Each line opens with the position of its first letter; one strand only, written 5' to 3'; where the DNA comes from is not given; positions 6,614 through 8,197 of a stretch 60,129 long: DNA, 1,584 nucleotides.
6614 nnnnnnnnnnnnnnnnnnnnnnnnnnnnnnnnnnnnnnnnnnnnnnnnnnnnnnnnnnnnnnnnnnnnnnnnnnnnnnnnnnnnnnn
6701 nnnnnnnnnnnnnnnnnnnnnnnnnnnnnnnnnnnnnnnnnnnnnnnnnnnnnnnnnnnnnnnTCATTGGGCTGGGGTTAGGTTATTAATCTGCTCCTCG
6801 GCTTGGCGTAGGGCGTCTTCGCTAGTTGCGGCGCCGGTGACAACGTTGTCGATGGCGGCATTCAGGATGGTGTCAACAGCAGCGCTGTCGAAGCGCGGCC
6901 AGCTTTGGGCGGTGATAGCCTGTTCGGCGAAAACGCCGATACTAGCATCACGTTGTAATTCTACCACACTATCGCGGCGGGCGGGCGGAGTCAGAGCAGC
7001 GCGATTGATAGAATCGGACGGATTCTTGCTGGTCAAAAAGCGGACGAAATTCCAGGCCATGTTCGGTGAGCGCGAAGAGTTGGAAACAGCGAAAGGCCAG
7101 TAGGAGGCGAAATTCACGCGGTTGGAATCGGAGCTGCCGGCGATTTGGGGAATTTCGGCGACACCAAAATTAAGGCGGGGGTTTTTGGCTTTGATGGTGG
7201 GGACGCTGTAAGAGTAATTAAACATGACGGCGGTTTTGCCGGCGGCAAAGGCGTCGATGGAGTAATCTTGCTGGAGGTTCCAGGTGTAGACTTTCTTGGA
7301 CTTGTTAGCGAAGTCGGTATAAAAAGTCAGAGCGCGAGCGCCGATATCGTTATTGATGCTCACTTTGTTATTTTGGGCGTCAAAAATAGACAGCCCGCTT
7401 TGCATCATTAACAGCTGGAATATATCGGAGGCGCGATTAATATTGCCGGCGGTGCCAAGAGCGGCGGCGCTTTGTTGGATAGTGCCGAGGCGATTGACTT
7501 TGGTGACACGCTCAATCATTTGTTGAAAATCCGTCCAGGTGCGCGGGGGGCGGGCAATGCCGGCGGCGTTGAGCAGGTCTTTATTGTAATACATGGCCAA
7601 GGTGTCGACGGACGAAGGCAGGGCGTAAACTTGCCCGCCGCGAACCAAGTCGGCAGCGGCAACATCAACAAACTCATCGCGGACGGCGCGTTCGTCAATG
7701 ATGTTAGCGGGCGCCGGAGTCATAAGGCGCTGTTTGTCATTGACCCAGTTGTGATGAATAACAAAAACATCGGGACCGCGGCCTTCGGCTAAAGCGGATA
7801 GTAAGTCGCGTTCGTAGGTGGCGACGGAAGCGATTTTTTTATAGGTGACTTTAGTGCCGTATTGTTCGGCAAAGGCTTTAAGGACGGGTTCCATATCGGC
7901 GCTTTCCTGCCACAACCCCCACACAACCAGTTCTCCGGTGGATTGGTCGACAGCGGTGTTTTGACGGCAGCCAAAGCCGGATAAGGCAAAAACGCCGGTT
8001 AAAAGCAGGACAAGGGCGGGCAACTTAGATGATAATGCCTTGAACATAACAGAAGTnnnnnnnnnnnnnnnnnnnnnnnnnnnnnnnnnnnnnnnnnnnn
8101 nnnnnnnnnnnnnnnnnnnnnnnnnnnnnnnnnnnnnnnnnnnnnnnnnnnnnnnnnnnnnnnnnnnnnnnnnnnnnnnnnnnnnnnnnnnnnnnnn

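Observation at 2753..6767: Array of seven VirB2/TrbC-like 'pilin' paralogs with no secretion machinery nearby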

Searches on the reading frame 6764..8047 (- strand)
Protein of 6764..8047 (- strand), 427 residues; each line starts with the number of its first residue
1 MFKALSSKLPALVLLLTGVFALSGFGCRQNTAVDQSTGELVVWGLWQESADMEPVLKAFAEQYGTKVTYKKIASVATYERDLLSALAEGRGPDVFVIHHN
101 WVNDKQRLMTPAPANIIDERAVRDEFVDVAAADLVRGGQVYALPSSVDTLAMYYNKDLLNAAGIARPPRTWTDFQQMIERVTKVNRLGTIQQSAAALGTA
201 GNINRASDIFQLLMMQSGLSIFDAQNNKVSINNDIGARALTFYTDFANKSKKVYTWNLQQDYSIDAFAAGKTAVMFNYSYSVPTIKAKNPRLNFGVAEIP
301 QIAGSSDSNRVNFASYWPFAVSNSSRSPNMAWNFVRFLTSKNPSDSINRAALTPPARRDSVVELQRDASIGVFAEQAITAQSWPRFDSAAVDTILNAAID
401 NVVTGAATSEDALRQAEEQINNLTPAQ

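Call 7: search_protein_families(library=pfam, proteins=[window:6764-8047:-], max_evalue=0.001)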
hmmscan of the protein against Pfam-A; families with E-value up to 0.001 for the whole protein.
window:6764-8047:- (427 aa): 2 families
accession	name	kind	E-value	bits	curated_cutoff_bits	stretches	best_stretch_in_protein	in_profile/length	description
PF01547.30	SBP_bac_1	-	4.5e-32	112.7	26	1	50-341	9-303/307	Bacterial extracellular solute-binding protein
PF13416.11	SBP_bac_8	-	4.8e-26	92.6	27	1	56-341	3-246/279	Bacterial extracellular solute-binding protein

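Call 75: find_homologous_proteins(query=A3, max_evalue=1e-20)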
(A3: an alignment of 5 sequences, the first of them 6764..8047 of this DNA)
Query A3 (5 sequences) (427 aa, profile of the alignment): 508 proteins with E <= 1e-20 among 8000 candidates; the best 120 are listed.
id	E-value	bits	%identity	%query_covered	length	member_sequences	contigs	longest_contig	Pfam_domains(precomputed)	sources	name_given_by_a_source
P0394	1.2e-218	744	100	100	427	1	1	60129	PF13416.12,PF01547.31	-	-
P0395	2.8e-215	733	61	99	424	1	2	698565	PF13531.12,PF13416.12,PF13343.12,PF01547.31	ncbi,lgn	-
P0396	1.2e-209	714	56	99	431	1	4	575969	PF13416.12,PF01547.31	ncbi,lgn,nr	ncbi:MAG: extracellular solute-binding protein [Candidatus Andersenbacteria bacterium]|nr:extracellu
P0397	1.7e-200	684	64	97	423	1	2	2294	PF13416.12,PF01547.31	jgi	jgi:multiple sugar transport system substrate-binding protein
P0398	9.4e-195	665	69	98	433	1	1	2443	PF13416.12,PF01547.31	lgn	-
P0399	2.8e-194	664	61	99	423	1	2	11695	PF13416.12,PF13343.12,PF01547.31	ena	-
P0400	6.8e-194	663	68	99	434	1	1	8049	PF13531.12,PF13416.12,PF01547.31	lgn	-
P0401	1.2e-192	658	70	93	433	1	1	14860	PF13416.12,PF01547.31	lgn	-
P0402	5.3e-191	653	69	96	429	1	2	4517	PF13416.12,PF01547.31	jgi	-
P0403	1.6e-189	648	68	99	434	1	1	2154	PF13416.12,PF01547.31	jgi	jgi:multiple sugar transport system substrate-binding protein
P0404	3.1e-189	647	65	99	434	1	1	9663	PF13531.12,PF13416.12,PF01547.31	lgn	-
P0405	1.3e-188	645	68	95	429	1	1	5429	PF13416.12,PF01547.31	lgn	-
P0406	1.1e-187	642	63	97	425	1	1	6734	PF13531.12,PF13416.12,PF01547.31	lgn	-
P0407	6.3e-187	640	66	96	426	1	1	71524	PF13416.12,PF01547.31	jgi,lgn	-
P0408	4.2e-186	637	64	96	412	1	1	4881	PF13416.12,PF01547.31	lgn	-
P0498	2.7e-175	601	58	99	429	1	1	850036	PF13416.12,PF01547.31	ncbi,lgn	-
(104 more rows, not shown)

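Call 82: find_encoding_contigs(protein=P0498, flank=10000, max_places=1)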
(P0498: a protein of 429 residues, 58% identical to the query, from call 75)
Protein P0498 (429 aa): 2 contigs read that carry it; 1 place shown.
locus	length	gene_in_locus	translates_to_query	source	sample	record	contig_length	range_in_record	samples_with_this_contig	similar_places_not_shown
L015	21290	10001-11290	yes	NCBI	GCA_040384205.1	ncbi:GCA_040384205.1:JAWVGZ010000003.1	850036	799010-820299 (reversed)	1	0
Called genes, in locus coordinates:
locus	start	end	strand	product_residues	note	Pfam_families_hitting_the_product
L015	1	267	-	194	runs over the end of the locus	PF00574:CLP_protease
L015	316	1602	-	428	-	PF05697:Trigger_N, PF00254:FKBP_C, PF05698:Trigger_C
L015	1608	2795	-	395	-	PF08529:NusA_N, PF00575:S1 (weak), PF13184:KH_NusA_1st, PF26594:KH_NusA_2nd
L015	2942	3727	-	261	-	PF13246:Cation_ATPase (weak)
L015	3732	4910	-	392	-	PF04932:Wzy_C (weak)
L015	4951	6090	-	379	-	PF00575:S1 (weak), PF23459:S1_RRP5 (faint), PF21710:Spt6_S1 (faint), PF00575:S1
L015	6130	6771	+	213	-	PF13483:Lactamase_B_3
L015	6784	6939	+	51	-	-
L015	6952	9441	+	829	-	PF00521:DNA_topoisoIV, PF03989:DNA_gyraseA_C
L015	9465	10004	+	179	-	PF01209:Ubie_methyltran, PF13847:Methyltransf_31, PF08241:Methyltransf_11, PF08242:Methyltransf_12, PF13649:Methyltransf_25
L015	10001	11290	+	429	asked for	PF01547:SBP_bac_1, PF13416:SBP_bac_8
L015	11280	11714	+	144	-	PF18895:T4SS_pilin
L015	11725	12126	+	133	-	PF04956:TrbC (faint), PF18895:T4SS_pilin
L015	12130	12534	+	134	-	PF18895:T4SS_pilin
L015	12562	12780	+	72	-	-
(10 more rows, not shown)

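Call 87: find_related_loci(query=A3, collection=metagenome_contigs, flank=8000)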
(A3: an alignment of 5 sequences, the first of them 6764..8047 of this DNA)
Query A3 (427 aa) in metagenome_contigs; peptide patterns used: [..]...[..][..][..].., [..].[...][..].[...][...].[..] (x = any residue, [..] = any of these).
600 stretches matched a pattern (row limit reached: there are more); 446 encode a relative of the query (tblastn E <= 1e-3); the best 80 are kept; 80 distinct loci.
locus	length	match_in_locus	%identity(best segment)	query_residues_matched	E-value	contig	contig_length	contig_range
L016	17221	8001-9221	63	23-422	1e-173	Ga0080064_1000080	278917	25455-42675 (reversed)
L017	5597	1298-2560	60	1-425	1e-174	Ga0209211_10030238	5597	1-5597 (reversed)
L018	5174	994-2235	57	12-424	8e-158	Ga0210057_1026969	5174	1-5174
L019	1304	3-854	63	141-427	3e-125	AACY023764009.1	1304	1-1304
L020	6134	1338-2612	42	3-423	7e-111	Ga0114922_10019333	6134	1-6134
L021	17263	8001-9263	45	11-427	3e-109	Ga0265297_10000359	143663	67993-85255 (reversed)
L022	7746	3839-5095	42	9-423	6e-108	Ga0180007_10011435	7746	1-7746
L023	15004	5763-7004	42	10-423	3e-107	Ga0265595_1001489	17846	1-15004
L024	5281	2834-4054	44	19-423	3e-107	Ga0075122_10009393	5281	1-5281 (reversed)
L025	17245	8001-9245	42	9-423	3e-106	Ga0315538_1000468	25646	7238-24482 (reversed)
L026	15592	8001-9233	44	19-423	6e-106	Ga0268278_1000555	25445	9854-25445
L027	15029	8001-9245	41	9-423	3e-105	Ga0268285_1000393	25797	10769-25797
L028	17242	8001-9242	42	10-423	6e-105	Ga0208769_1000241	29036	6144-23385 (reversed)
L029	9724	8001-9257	42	9-423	2e-104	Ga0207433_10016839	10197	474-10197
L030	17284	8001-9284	41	1-423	1e-104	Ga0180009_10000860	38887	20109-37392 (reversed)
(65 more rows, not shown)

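Call 94: search_solved_structures(query=A3, max_evalue=0.00001)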
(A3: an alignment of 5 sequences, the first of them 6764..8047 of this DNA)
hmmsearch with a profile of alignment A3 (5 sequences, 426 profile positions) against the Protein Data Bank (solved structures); distinct sequences matched with E-value up to 0.00001: 489 (the best 60 are shown).
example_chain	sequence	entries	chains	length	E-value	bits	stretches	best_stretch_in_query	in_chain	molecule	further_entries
8jbg_B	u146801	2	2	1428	7.1e-35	123.7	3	22-174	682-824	Neuromedin-K receptor (NK3R-pFastbac1) | NK3R-pFastbac1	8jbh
9vus_A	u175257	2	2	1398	3.5e-34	121.4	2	31-174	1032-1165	Soluble cytochrome b562,2-oxoglutarate receptor 1,Soluble cytochrome b562,2-oxoglutarate r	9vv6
1eu8_A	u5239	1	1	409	2.1e-26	95.8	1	38-359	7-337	TREHALOSE/MALTOSE BINDING PROTEIN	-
3k01_A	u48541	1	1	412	2e-25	92.6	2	217-389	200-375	Acarbose/maltose binding protein GacH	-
5ci5_A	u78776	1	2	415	2.3e-25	92.4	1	36-423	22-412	Extracellular solute-binding protein family 1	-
3jzj_A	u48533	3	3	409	6e-25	91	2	217-389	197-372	Acarbose/maltose binding protein GacH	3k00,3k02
3uor_A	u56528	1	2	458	9.4e-25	90.4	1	38-423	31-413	ABC transporter sugar binding protein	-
4qrz_A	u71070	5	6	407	1.7e-24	89.5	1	36-183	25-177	ABC-TYPE SUGAR TRANSPORTER | ABC transporter, substrate binding protein (Sugar)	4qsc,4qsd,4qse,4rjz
8art_A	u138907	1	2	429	1.4e-22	83.2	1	10-421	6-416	Putative secreted maltose-binding protein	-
6dtu_A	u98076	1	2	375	7.7e-22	80.8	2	38-178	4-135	maltose-binding protein MalE1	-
2gha_A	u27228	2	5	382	7.7e-22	80.7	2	38-178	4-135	maltose ABC transporter, periplasmic maltose-binding protein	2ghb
4r9f_A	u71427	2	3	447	1.2e-21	80.1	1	11-420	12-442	MBP1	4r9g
7nbz_A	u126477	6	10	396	2.8e-21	78.9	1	118-423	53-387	Sulfoquinovosyl binding protein | Sulfoquinovosyl glycerol-binding protein SmoF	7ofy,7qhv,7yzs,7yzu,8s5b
6dts_A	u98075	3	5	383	1.2e-20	76.9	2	37-160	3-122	maltose-binding protein MalE2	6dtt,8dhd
2fnc_A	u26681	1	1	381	2.3e-20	75.9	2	38-160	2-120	maltose ABC transporter, periplasmic maltose-binding protein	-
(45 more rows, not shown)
